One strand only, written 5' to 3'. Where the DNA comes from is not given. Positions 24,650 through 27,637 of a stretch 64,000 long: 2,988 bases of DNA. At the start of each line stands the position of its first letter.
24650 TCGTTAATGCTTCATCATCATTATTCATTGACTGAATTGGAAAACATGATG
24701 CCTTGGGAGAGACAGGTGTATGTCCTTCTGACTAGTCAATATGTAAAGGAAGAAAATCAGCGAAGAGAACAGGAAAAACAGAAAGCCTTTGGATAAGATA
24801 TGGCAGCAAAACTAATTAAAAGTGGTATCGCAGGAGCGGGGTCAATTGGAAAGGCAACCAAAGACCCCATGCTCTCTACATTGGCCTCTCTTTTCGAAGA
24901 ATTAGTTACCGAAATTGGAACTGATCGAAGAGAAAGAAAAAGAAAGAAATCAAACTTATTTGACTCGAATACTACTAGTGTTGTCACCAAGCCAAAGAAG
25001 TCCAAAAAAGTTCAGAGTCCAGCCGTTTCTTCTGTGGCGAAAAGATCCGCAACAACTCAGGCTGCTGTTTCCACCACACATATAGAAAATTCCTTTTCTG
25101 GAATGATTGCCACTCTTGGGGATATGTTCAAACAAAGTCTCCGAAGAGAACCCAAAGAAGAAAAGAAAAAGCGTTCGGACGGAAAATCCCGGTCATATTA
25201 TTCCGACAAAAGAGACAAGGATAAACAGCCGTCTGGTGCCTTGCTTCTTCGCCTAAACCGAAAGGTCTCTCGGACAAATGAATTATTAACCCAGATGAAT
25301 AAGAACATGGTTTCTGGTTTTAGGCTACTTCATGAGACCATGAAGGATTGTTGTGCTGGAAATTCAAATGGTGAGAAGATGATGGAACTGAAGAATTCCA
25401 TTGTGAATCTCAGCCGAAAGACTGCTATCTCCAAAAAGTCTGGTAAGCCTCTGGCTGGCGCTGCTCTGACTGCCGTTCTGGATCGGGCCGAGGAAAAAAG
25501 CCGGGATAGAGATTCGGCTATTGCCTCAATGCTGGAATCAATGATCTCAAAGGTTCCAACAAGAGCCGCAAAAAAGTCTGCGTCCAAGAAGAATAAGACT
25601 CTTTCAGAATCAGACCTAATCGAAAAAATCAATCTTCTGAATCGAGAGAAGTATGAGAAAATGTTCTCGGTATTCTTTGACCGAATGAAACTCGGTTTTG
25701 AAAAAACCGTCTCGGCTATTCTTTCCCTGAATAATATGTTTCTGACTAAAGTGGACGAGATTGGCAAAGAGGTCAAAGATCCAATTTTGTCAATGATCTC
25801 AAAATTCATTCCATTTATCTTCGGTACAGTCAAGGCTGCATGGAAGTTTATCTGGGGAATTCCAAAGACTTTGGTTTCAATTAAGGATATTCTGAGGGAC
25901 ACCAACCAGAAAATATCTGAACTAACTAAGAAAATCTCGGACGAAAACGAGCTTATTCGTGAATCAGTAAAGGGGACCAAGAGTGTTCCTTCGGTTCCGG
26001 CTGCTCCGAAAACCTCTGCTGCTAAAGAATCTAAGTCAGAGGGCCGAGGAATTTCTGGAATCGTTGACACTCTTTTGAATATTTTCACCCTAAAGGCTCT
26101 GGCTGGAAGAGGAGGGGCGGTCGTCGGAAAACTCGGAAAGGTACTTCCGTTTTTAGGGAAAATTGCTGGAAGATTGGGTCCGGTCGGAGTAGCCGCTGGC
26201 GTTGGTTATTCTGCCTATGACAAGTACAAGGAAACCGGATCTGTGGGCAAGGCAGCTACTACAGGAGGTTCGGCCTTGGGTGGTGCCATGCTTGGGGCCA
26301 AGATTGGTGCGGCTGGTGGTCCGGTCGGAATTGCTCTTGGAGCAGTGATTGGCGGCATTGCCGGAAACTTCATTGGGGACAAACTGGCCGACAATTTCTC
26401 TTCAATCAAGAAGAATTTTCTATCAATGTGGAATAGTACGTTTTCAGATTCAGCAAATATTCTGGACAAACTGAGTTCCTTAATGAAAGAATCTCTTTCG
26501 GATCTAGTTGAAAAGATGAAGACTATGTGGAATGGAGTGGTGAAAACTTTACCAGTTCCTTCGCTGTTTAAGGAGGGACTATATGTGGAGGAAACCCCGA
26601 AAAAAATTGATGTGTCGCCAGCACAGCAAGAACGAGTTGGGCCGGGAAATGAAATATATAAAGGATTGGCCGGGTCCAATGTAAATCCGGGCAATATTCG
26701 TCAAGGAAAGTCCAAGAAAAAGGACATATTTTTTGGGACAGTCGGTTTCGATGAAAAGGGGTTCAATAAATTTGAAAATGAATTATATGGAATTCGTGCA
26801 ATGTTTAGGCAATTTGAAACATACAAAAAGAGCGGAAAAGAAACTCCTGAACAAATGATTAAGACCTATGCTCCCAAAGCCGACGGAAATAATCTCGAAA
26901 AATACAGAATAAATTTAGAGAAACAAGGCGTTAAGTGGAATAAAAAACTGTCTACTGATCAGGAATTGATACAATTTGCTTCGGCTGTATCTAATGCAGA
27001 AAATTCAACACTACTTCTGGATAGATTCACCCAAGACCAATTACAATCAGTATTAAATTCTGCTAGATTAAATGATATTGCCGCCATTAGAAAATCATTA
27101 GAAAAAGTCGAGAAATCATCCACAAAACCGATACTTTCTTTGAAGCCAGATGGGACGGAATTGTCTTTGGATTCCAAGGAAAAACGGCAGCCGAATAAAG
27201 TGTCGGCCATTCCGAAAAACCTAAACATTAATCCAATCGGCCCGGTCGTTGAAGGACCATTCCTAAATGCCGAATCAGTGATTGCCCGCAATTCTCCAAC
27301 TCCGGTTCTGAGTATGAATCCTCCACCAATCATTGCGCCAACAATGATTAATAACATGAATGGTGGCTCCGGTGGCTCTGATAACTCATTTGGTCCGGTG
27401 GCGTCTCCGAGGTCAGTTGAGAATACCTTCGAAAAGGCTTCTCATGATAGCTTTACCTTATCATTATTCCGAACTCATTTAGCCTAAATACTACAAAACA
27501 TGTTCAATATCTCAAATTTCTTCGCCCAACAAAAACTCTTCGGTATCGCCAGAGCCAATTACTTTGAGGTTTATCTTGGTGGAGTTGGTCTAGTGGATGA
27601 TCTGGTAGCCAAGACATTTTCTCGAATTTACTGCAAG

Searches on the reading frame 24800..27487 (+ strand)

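Call 44: search_protein_families(library=phrogs, proteins=[window:24800-27487:+], max_evalue=0.00001)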
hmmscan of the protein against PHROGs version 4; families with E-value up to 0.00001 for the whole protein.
window:24800-27487:+ (895 aa): 6 families
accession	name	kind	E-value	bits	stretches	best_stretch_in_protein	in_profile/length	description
phrog_873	-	head and packaging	1e-12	48.3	1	627-751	360-479/1277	endolysin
phrog_2276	-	tail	1.9e-12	47.7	1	396-719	304-579/673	tail length tape measure protein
phrog_167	-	tail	4.1e-09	35.7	1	186-732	456-848/1555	tail length tape measure protein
phrog_1047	-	tail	1.1e-07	31.4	1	238-544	702-922/1251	tail associated lysin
phrog_7694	-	unknown function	5.5e-06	26.4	0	627-755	509-636/675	-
phrog_794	-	tail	7.4e-06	25.9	0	416-531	544-680/763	tail length tape measure protein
